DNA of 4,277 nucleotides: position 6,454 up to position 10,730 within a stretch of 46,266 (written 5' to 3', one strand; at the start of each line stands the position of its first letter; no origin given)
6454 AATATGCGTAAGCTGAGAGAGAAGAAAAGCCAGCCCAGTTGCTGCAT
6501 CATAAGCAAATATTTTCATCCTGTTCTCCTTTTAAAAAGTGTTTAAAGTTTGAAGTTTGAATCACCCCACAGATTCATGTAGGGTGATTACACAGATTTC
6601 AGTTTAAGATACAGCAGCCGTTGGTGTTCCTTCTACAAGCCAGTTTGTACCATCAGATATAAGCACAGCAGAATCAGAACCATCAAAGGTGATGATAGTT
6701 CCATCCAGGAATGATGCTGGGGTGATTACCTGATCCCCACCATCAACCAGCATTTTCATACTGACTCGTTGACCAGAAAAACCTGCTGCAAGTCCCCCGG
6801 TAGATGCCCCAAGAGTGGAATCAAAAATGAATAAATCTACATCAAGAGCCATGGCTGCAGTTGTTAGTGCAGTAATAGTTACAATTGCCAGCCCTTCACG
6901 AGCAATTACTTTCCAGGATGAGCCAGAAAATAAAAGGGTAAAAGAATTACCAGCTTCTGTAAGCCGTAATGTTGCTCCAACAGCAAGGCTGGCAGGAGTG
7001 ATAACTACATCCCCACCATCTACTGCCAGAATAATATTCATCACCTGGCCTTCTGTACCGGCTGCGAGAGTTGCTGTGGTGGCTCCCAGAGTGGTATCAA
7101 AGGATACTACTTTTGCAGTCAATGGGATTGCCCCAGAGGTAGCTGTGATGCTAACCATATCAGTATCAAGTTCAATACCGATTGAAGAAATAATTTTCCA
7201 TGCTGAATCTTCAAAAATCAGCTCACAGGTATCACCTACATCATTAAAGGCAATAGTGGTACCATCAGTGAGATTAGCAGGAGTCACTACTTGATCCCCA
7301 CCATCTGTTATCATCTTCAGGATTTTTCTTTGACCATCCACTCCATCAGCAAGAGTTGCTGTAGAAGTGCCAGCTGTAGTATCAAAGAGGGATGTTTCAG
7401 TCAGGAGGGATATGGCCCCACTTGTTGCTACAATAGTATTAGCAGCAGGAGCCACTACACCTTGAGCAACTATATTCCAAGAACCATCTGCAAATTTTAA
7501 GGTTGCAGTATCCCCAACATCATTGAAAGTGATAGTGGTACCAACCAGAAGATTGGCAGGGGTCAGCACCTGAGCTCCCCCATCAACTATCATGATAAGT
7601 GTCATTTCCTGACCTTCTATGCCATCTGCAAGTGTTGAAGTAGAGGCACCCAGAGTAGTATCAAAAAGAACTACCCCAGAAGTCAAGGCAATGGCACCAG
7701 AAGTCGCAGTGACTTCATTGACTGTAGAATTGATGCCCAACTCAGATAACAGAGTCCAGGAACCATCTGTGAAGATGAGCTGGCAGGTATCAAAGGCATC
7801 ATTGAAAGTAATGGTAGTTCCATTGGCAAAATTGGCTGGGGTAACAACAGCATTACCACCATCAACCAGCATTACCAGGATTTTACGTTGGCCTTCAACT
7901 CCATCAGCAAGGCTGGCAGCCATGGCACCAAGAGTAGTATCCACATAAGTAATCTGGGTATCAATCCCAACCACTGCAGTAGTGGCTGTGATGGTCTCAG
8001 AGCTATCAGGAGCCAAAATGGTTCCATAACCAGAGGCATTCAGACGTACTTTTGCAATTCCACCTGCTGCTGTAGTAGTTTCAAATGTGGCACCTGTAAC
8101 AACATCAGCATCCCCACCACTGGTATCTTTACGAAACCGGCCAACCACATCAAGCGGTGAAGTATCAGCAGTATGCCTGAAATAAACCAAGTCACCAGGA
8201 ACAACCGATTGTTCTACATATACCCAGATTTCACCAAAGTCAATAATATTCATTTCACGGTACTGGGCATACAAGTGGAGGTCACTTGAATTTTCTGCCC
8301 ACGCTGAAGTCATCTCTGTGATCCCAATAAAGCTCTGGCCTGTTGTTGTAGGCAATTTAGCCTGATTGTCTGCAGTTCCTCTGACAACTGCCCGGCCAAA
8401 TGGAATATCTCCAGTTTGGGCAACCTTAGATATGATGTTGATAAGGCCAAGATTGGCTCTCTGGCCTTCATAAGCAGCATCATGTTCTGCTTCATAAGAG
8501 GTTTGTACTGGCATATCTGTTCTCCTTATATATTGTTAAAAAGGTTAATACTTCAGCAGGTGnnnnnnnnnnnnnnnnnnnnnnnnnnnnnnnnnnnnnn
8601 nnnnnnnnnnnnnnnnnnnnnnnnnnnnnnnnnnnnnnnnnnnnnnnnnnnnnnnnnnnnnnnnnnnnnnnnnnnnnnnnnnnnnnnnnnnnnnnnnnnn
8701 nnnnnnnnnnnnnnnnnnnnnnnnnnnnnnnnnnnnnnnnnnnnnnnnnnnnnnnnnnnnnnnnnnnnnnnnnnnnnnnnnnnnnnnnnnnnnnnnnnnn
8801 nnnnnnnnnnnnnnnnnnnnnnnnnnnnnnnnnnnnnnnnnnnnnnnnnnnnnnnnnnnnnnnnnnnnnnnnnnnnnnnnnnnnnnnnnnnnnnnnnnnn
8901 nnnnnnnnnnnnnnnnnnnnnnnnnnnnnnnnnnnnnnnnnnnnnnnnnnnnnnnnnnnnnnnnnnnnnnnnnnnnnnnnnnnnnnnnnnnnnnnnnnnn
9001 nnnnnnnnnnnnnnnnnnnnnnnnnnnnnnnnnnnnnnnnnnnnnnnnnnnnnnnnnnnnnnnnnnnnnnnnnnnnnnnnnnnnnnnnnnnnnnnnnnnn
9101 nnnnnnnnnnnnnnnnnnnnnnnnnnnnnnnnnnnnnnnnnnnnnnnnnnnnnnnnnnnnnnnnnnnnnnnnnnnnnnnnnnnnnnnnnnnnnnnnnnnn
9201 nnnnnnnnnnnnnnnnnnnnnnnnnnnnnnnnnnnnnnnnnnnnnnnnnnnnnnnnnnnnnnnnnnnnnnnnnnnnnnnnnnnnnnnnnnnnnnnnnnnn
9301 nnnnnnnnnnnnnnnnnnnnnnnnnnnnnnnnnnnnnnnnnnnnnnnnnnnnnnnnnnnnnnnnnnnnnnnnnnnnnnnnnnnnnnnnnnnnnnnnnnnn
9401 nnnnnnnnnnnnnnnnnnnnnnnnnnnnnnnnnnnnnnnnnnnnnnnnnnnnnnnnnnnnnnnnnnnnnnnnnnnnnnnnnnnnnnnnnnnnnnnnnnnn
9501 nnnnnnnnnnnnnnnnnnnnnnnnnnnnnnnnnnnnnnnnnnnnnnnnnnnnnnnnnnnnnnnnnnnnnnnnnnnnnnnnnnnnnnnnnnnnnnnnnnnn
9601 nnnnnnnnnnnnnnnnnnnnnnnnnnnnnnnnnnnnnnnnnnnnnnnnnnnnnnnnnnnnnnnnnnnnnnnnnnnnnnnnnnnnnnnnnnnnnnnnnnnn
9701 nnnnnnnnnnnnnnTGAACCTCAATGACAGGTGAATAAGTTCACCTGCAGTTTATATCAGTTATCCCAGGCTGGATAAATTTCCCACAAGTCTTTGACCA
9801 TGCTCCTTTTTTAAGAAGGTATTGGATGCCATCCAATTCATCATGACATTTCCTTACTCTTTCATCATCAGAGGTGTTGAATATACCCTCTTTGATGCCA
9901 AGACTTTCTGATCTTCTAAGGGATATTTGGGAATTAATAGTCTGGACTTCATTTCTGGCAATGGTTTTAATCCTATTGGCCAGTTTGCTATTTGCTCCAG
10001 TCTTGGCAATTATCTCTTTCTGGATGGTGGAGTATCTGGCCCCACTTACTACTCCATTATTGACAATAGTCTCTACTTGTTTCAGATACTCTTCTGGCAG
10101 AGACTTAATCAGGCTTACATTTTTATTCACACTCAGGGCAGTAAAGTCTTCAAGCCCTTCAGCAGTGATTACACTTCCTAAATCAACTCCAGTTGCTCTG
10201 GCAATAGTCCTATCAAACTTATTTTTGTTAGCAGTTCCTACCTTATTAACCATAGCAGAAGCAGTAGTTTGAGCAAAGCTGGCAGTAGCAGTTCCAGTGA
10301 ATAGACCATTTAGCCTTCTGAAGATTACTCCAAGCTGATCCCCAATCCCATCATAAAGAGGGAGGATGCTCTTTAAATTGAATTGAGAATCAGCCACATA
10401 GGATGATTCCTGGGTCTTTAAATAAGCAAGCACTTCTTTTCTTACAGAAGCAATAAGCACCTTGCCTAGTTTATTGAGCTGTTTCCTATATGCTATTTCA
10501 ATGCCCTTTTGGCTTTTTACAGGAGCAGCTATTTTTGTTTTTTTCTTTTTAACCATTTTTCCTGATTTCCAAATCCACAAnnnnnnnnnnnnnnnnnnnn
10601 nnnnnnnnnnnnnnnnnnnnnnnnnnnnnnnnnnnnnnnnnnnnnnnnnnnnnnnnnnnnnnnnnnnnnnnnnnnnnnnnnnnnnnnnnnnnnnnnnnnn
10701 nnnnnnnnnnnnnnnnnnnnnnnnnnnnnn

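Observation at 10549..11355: LamG lectin-fold protein ends with a copy of the tail-sheath N-terminal arm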

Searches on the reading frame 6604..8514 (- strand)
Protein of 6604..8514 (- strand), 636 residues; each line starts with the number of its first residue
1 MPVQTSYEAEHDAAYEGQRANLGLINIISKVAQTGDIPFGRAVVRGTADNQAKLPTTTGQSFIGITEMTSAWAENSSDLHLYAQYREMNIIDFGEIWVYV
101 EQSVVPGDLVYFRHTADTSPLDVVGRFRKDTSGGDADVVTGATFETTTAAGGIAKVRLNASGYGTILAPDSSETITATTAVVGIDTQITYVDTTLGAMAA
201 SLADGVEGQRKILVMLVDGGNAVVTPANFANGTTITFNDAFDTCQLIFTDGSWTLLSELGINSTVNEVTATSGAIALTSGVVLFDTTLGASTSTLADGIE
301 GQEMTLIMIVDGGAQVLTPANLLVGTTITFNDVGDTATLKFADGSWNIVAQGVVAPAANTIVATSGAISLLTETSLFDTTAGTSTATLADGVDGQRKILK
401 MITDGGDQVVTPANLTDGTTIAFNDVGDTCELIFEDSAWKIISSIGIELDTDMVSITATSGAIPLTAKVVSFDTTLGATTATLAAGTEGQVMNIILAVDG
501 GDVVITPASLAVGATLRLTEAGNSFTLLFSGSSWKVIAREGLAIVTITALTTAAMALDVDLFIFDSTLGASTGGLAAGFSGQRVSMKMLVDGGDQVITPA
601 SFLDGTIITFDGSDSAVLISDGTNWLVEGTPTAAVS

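Call 6: search_protein_families(library=pfam, proteins=[window:6604-8514:-], max_evalue=0.01)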
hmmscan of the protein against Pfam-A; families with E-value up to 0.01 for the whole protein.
window:6604-8514:- (636 aa): 1 family
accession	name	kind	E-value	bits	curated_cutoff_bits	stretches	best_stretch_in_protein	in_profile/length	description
PF22758.2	Phage_cement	-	6.1e-31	107.9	27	1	3-159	1-146/146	Structural cement protein (E217 gp24/Pam3 gp6)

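Call 7: search_protein_families(library=phrogs, proteins=[window:6604-8514:-], max_evalue=0.001)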
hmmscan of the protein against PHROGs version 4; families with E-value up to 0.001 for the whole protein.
window:6604-8514:- (636 aa): 3 families
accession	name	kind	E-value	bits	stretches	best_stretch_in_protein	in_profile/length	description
phrog_563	-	head and packaging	1.6e-30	107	1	1-160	2-164/173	virion structural protein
phrog_7764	-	head and packaging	3e-12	47.9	1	28-163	31-167/173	virion structural protein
phrog_1989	-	unknown function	4.6e-05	24.1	1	1-103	1-105/166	-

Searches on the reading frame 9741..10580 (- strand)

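Call 6: search_protein_families(library=pfam, proteins=[window:9741-10580:-], max_evalue=0.01)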
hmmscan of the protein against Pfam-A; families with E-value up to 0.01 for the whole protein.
window:9741-10580:- (279 aa): 1 family
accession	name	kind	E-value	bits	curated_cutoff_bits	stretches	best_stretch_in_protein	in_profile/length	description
PF04233.19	Phage_Mu_F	-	3.9e-10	40.9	29.6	1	167-279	1-108/112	Phage Mu protein F like protein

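Call 7: search_protein_families(library=phrogs, proteins=[window:9741-10580:-], max_evalue=0.001)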
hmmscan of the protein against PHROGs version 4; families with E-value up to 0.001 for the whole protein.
window:9741-10580:- (279 aa): 9 families
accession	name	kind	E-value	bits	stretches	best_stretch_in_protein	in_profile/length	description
phrog_324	-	head and packaging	1.3e-50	174.1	1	8-279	59-311/624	head morphogenesis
phrog_15127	-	head and packaging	9.8e-26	91.4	1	26-278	3-244/602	head protein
phrog_4529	-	head and packaging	2.8e-16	60.9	1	108-279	115-281/533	minor head protein and DNA pilot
phrog_595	-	head and packaging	2e-11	45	1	163-269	183-277/513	head maturation protease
phrog_6577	-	unknown function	1e-10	41.6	1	151-279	101-223/1066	-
phrog_115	-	head and packaging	2.9e-09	37.6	1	166-258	207-296/665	minor head protein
phrog_4728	-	head and packaging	1.3e-05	25.2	1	166-279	185-293/591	head morphogenesis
phrog_2662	-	head and packaging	0.00051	19.7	1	33-252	490-673/717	portal protein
phrog_2468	-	head and packaging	0.00057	20.4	1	109-252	94-234/303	head morphogenesis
